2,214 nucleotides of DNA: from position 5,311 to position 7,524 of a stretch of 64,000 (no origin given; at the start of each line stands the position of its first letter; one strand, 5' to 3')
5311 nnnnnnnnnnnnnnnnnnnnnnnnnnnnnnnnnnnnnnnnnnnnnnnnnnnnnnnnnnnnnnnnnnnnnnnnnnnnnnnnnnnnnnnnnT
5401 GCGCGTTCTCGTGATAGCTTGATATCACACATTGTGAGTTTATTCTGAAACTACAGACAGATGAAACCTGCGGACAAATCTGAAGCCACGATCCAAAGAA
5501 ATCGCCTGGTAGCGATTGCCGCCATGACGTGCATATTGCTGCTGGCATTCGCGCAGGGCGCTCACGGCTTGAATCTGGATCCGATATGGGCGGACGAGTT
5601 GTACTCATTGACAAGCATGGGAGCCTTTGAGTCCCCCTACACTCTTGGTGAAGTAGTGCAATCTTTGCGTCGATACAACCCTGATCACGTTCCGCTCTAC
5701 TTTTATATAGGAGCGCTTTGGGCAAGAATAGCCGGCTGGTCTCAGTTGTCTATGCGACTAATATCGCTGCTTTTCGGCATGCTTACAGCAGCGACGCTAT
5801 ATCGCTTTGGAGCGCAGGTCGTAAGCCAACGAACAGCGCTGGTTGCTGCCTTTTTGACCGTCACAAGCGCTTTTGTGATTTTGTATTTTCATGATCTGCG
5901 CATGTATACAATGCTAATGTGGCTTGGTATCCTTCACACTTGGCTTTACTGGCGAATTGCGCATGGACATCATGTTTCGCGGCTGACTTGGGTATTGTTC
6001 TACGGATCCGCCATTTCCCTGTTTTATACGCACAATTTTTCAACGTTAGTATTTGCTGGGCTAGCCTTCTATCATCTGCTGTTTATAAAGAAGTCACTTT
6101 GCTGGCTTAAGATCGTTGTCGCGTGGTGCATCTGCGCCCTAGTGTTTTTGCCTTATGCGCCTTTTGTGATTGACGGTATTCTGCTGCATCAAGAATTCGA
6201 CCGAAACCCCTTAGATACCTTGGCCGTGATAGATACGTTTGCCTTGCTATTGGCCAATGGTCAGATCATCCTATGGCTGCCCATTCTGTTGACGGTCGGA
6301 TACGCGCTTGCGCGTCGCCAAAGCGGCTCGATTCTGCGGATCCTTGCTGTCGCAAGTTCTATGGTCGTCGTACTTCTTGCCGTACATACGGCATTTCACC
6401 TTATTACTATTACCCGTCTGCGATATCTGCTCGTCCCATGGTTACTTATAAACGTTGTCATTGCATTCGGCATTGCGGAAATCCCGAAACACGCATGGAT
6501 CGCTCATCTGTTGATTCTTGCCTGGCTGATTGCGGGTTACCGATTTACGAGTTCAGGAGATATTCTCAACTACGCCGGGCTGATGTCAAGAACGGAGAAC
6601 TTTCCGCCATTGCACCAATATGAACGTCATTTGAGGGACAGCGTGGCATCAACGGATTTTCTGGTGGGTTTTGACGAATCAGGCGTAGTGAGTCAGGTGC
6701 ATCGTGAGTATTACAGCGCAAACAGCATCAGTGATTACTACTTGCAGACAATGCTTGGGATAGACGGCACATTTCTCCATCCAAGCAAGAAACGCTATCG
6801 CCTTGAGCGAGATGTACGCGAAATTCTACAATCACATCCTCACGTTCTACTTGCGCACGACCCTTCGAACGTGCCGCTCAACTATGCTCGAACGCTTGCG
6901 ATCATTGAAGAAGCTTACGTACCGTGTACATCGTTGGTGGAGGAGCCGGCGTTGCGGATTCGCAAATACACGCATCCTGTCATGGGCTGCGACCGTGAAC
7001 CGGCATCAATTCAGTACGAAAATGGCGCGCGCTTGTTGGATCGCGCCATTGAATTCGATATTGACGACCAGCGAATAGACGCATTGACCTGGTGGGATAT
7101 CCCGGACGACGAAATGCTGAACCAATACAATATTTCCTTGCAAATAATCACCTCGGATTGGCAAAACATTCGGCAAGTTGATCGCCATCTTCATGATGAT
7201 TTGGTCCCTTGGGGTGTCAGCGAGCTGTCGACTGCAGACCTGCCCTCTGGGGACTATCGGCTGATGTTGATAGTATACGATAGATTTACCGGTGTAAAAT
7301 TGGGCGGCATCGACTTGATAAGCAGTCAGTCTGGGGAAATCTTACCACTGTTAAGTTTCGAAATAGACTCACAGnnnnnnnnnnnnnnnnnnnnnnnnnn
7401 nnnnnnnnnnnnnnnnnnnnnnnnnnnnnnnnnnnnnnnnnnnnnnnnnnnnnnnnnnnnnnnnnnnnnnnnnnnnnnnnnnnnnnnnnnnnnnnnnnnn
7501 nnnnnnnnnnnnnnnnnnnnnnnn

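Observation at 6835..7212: Paralog 2 is a chimera: one tract nearly identical to paralog 1, the next nearly identical to paralog 4 (gene conversion)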

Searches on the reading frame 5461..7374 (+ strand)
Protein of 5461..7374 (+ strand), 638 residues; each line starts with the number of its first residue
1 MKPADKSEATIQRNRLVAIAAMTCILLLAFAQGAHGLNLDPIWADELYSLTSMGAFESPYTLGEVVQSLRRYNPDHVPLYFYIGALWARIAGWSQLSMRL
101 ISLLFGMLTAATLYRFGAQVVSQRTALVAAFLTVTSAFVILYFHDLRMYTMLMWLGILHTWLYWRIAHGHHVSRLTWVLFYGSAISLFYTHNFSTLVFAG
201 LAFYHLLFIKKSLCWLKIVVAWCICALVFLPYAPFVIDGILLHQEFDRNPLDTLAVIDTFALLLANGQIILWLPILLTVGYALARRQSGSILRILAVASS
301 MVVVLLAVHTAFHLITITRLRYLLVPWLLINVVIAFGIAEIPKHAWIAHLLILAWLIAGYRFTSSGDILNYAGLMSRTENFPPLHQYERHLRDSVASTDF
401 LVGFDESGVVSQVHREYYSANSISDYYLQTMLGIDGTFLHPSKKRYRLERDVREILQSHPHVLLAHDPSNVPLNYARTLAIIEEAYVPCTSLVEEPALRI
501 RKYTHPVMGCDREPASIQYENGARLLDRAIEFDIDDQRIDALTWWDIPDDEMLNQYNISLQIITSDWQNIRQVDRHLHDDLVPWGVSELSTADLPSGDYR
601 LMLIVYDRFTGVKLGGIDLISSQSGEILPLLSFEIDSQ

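Call 6: search_protein_families(library=pfam, proteins=[window:5461-7374:+], max_evalue=0.01)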
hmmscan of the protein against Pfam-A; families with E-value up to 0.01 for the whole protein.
window:5461-7374:+ (638 aa): 1 family
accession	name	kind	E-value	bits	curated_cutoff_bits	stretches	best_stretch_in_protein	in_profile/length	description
PF13231.12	PMT_2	-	1.4e-07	32.3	26.1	1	75-236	1-158/160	Dolichyl-phosphate-mannose-protein mannosyltransferase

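Call 7: search_protein_families(library=ncbifam, proteins=[window:5461-7374:+], max_evalue=0.01)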
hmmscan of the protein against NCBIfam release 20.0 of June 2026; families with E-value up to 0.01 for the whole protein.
window:5461-7374:+ (638 aa): 0 families

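Call 14: find_homologous_proteins(query=window:5461-7374:+, max_evalue=0.00001)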
Query window:5461-7374:+ (638 aa): 135 proteins with E <= 0.00001 among 8000 candidates; the best 120 are listed.
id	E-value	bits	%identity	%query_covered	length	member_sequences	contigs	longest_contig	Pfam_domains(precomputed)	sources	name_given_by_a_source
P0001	0.0e+0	1447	100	100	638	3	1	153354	PF13231.13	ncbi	-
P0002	0.0e+0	1294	89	100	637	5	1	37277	PF13231.13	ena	-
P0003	0.0e+0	1200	84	96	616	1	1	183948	PF13231.13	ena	-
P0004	0.0e+0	1081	73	100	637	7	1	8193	PF13231.13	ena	-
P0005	7.8e-249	846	59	100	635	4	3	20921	PF13231.13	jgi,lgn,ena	-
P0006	3.6e-248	844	58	100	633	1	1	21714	PF13231.13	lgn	-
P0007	1.5e-245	835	58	99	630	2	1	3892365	PF13231.13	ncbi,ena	-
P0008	2.0e-244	831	58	99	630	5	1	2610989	PF13231.13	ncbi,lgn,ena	-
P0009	8.7e-240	816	58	97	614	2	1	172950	PF13231.13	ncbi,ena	-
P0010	1.5e-235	802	57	100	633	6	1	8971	PF13231.13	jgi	-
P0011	9.3e-235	799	57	96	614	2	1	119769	PF13231.13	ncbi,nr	ncbi:MAG: glycosyltransferase family 39 protein [Chloroflexi bacterium]|nr:glycosyltransferase famil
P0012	3.5e-232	791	55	100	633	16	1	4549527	PF13231.13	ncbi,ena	-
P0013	1.5e-228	779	55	95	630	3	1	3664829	PF13231.13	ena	-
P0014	1.0e-227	776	54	100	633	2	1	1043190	PF13231.13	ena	-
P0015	7.8e-227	773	55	99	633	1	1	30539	PF13231.13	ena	-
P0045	1.7e-185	637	47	99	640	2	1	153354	PF13231.13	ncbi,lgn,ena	-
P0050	2.7e-182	626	48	99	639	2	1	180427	-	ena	-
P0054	7.5e-181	621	49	96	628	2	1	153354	PF13231.13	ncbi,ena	-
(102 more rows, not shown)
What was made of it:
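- On GT-C glycosyltransferase, PMT_2 / ArnT-like (CAZy GT39/GT83 neighbourhood): Database homologs are named 'glycosyltransferase family 39 protein' (call 14).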

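Call 15: find_encoding_contigs(protein=window:5461-7374:+, flank=10000, max_places=10)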
Protein window:5461-7374:+ (638 aa): no gene with exactly this product is on record in the collection.

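Call 16: find_encoding_contigs(protein=P0002, flank=10000, max_places=3)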
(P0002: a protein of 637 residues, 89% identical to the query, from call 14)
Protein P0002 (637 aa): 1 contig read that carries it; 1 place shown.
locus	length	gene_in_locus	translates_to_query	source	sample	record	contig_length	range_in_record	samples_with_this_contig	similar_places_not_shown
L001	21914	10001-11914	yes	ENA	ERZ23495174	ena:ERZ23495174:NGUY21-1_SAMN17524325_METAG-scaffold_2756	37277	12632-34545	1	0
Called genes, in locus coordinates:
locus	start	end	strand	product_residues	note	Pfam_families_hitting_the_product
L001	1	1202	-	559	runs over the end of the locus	-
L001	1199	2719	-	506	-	PF02446:Glyco_hydro_77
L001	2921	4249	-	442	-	PF00152:tRNA-synt_2 (faint), PF13393:tRNA-synt_His, PF00587:tRNA-synt_2b, PF03129:HGTP_anticodon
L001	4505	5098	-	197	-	PF12867:DinB_2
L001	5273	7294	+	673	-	PF12838:Fer4_7 (weak), PF13183:Fer4_8, PF13187:Fer4_9, PF13237:Fer4_10, PF13484:Fer4_16 (faint), PF02754:CCG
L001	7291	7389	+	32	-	-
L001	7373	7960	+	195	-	PF13302:Acetyltransf_3, PF13420:Acetyltransf_4 (weak), PF00583:Acetyltransf_1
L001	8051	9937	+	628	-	PF13231:PMT_2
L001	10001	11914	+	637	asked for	PF13231:PMT_2 (weak)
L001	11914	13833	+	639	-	PF13231:PMT_2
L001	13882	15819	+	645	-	PF13231:PMT_2 (weak)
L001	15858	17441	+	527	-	-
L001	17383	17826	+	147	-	-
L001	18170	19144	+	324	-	-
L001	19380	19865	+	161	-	-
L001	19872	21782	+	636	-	-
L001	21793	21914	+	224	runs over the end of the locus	-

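Call 17: find_encoding_contigs(protein=P0003, flank=10000, max_places=3)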
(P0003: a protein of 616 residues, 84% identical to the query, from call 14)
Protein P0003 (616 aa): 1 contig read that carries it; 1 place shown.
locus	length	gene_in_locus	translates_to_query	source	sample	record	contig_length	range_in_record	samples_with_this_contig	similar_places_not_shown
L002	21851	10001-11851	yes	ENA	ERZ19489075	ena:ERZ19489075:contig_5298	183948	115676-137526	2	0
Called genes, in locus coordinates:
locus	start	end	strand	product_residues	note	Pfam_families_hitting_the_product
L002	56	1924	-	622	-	PF00128:Alpha-amylase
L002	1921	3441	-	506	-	PF02446:Glyco_hydro_77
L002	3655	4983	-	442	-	PF00152:tRNA-synt_2 (faint), PF13393:tRNA-synt_His, PF00587:tRNA-synt_2b (weak), PF03129:HGTP_anticodon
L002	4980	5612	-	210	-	-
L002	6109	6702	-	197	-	PF12867:DinB_2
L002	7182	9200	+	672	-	PF00037:Fer4 (faint), PF12838:Fer4_7 (weak), PF13183:Fer4_8, PF13187:Fer4_9, PF13237:Fer4_10, PF13484:Fer4_16 (faint), PF02754:CCG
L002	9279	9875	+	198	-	PF13302:Acetyltransf_3, PF00583:Acetyltransf_1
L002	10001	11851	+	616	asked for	PF13231:PMT_2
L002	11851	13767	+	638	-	PF13231:PMT_2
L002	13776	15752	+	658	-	PF13231:PMT_2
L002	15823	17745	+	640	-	PF13231:PMT_2 (weak)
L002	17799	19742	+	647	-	PF13231:PMT_2 (weak)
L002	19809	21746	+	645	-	-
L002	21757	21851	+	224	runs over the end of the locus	-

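Call 18: find_encoding_contigs(protein=P0001, flank=10000, max_places=3)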
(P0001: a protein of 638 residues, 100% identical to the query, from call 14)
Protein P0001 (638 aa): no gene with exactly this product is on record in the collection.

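Call 30: find_encoding_contigs(protein=P0050, flank=10000, max_places=4)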
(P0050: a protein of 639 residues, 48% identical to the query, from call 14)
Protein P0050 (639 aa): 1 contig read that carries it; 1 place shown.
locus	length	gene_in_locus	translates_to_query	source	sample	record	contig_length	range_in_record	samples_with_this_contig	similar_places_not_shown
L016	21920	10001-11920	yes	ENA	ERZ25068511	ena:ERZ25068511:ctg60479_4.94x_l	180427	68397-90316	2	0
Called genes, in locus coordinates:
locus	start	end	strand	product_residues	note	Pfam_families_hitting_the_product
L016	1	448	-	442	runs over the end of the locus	PF00152:tRNA-synt_2 (faint), PF13393:tRNA-synt_His, PF00587:tRNA-synt_2b, PF03129:HGTP_anticodon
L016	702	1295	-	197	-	PF12867:DinB_2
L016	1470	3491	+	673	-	PF12838:Fer4_7 (weak), PF13183:Fer4_8, PF13187:Fer4_9, PF13237:Fer4_10, PF13484:Fer4_16 (faint), PF02754:CCG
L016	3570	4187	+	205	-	PF13302:Acetyltransf_3, PF00583:Acetyltransf_1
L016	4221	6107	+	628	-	PF13231:PMT_2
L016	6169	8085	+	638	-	PF13231:PMT_2 (weak)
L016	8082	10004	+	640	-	PF13231:PMT_2 (weak)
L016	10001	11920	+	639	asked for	-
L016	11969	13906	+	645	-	PF13231:PMT_2 (weak)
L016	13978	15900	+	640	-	PF13231:PMT_2 (weak)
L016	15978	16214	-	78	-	-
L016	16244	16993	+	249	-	-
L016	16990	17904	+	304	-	-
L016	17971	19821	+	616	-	-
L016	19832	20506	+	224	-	-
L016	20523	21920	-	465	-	PF00890:FAD_binding_2 (faint), PF01494:FAD_binding_3 (faint), PF03486:HI0933_like (faint), PF07992:Pyr_redox_2, PF12831:FAD_oxidored (weak), PF13738:Pyr_redox_3, PF00070:Pyr_redox, PF02852:Pyr_redox_dim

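Call 31: find_encoding_contigs(protein=P0045, flank=10000, max_places=6)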
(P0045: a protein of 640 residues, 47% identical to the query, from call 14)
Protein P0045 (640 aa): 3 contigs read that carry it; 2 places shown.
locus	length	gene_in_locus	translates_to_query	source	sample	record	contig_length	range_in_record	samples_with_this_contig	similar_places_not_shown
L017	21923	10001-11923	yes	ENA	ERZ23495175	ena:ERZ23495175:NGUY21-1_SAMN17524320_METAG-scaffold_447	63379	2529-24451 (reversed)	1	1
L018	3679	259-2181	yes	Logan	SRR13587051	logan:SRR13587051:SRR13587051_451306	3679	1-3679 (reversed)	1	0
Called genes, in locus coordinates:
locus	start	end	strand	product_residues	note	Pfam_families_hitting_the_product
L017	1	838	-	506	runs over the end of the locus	PF02446:Glyco_hydro_77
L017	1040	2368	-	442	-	PF00152:tRNA-synt_2 (faint), PF13393:tRNA-synt_His, PF00587:tRNA-synt_2b, PF03129:HGTP_anticodon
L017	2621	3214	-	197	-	PF12867:DinB_2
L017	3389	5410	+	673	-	PF12838:Fer4_7 (weak), PF13183:Fer4_8, PF13187:Fer4_9, PF13237:Fer4_10, PF13484:Fer4_16 (faint), PF02754:CCG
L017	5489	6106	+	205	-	PF13302:Acetyltransf_3, PF00583:Acetyltransf_1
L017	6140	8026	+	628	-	PF13231:PMT_2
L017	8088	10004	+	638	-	PF13231:PMT_2 (weak)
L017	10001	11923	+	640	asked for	PF13231:PMT_2 (weak)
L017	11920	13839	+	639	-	-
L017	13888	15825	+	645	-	PF13231:PMT_2 (weak)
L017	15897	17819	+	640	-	PF13231:PMT_2 (weak)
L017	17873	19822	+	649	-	PF13231:PMT_2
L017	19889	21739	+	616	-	-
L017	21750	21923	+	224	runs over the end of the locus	-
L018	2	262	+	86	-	?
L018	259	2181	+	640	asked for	PF13231:PMT_2 (weak)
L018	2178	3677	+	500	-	?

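Call 37: search_solved_structures(query=window:5461-7374:+, max_evalue=1)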
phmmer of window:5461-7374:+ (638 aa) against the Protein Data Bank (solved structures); distinct sequences matched with E-value up to 1: 0.
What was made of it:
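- Tried and rejected: Sequence search of the PDB gave no hit (call 37).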

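Call 49: predict_structure(alignment_id=A1)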
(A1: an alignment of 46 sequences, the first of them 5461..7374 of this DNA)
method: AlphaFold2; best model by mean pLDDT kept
length: 638 residues; sequences in the alignment: 46
mean_pLDDT: 90.7   pTM: 0.85
mean pLDDT of the five models: 90.7, 90.1, 88.6, 88.1, 87.5
residues with pLDDT >= 90: 442; 70-90: 179; 50-70: 14; < 50: 3
segments of 3 or more residues with pLDDT < 50: 1-3
pLDDT, mean of each block of 10 residues (from residue 1): 61 89 96 87 88 93 94 91 96 93 97 96 96 95 92 98 91 92 97 93 93 92 95 87 74 91 94 94 88 95 93 85 93 95 84 95 88 76 90 90 90 75 93 93 81 93 94 92 95 93 93 90 93 92 92 92 94 88 91 92 95 94 93 83
secondary structure, 60 per line:
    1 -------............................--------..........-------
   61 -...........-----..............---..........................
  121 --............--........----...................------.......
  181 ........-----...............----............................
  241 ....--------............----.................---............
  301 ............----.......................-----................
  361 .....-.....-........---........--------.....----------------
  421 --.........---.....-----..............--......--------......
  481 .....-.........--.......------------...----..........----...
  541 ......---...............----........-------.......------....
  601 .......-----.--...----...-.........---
elements in order: H8-35 H44-53 H62-72 H78-91 H95-120 H123-134 H137-144 H149-167 H174-188 H194-208 H213-244 H253-264 H269-285 H289-312 H317-339 H345-365 H367-371 H373-380 H384-391 E400-404 H423-431 E435-439 H445-458 E461-466 H475-485 E487-495 E498-504 E517-519 E524-533 E538-546 H550-555 E556-564 E569-576 E584-590 E597-607 E616-618 E623-625 E627-635
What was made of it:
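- On GT-C glycosyltransferase, PMT_2 / ArnT-like (CAZy GT39/GT83 neighbourhood): The AlphaFold model has pLDDT 90.7 and pTM 0.85 (call 49).
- The AlphaFold model has pLDDT 90.7 (call 49).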

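Call 51: fold_search(model_id=the predicted structure, library=pdb)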
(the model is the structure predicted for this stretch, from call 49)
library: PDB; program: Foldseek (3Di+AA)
matches with E <= 10: 1023; with E <= 0.001: 33
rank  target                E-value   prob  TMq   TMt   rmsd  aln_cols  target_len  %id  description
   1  5ezm                  2.7e-08  1.00  0.46  0.53   8.4       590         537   12  Crystal Structure of ArnT from Cupriavidus metallidurans in the apo state (released 2016-02-17)
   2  5f15                  3.8e-08  1.00  0.44  0.50   8.8       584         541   10  Crystal Structure of ArnT from Cupriavidus metallidurans bound to Undecaprenyl phosphate (released 2016-02-17)
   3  9s6t_A                4.4e-08  1.00  0.46  0.59   7.6       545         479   13  Ternary cryo-EM structure of chicken ALG12 with Dol25-PP-GlcNAc2Man7, Dol25-P-Man, and Fab (released 2026-03-18)
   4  8b6l_I                3.4e-07  1.00  0.37  0.34  14.4       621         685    9  Subtomogram average of the human Sec61-TRAP-OSTA-translocon (released 2022-12-07)
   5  7oci_F                2.8e-06  1.00  0.40  0.40  11.2       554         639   12  Cryo-EM structure of yeast Ost6p containing oligosaccharyltransferase complex (released 2022-02-16)
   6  6ftg_5                2.9e-06  1.00  0.39  0.38  13.5       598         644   12  Subtomogram average of OST-containing ribosome-translocon complexes from canine rough microsomal membranes (released 2018-03-21)
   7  8age_A                4.1e-06  1.00  0.43  0.42   9.6       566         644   11  Structure of yeast oligosaccharylransferase complex with acceptor peptide bound (released 2022-12-07)
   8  6wby                  6.7e-06  1.00  0.39  0.23  23.7       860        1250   12  Single-Particle Cryo-EM Structure of Arabinofuranosyltransferase AftD from Mycobacteria, Mutant R1389S Class 2 (released 2020-05-13)
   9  5ogl_A                7.0e-06  1.00  0.40  0.37  17.1       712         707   10  Structure of bacterial oligosaccharyltransferase PglB in complex with an acceptor peptide and an lipid-linked oligosac (released 2017-10-25)
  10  8agb_A                7.7e-06  1.00  0.41  0.41  11.2       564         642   11  Structure of yeast oligosaccharylransferase complex with lipid-linked oligosaccharide bound (released 2022-12-07)
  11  6s7t_A                8.7e-06  1.00  0.38  0.35  10.5       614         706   10  Cryo-EM structure of human oligosaccharyltransferase complex OST-B (released 2019-12-18)
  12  6ezn_F                9.5e-06  1.00  0.41  0.40  11.2       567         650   11  Cryo-EM structure of the yeast oligosaccharyltransferase (OST) complex (released 2018-01-17)
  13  6gxc_A                1.2e-05  1.00  0.39  0.36  17.0       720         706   10  Bacterial oligosaccharyltransferase PglB in complex with an inhibitory peptide and a reactive lipid-linked oligosaccha (released 2018-11-14)
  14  6c26_A                1.3e-05  1.00  0.39  0.39  11.5       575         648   11  The Cryo-EM structure of a eukaryotic oligosaccharyl transferase complex (released 2018-01-31)
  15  6w98_A                1.4e-05  1.00  0.43  0.24  22.6       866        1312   11  Single-Particle Cryo-EM Structure of Arabinofuranosyltransferase AftD from Mycobacteria (released 2020-05-13)
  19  8if8_C                2.6e-05  1.00  0.34  0.35  14.2       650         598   12  Arabinosyltransferase AftA (released 2023-05-31)
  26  8if8_B                9.7e-05  1.00  0.32  0.33  14.0       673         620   12  Arabinosyltransferase AftA (released 2023-05-31)
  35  7bwr_A                4.2e-03  1.00  0.36  0.24  17.6       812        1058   10  Mycobacterium smegmatis arabinosyltransferase complex EmbB2-AcpM2 in substrate DPA bound asymmetric "active state" (released 2020-05-27)
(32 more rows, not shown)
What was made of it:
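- On GT-C glycosyltransferase, PMT_2 / ArnT-like (CAZy GT39/GT83 neighbourhood): Foldseek top hits are ArnT 5ezm/5f15 (E about 3e-8), ALG12, STT3/PglB, AftD, AftA and Pmt4 (call 51).
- The best fold match is ArnT 5ezm, E = 2.7e-8, followed by ALG12, STT3/PglB and AftD (call 51).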

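Call 59: find_encoding_contigs(protein=P0054, flank=3000, max_places=6)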
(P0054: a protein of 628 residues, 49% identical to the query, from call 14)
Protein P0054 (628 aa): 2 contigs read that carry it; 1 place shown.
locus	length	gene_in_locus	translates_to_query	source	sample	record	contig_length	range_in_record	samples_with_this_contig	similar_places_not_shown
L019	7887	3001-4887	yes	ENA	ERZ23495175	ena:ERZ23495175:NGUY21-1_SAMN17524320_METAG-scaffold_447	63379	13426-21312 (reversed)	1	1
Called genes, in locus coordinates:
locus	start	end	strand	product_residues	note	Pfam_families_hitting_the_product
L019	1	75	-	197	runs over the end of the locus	PF12867:DinB_2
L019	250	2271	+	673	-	PF12838:Fer4_7 (weak), PF13183:Fer4_8, PF13187:Fer4_9, PF13237:Fer4_10, PF13484:Fer4_16 (faint), PF02754:CCG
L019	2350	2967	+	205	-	PF13302:Acetyltransf_3, PF00583:Acetyltransf_1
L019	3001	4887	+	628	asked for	PF13231:PMT_2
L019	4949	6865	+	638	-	PF13231:PMT_2 (weak)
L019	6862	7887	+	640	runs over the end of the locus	PF13231:PMT_2 (weak)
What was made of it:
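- Tried and rejected: The NCBI source record of the window could not be retrieved or named (call 59).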
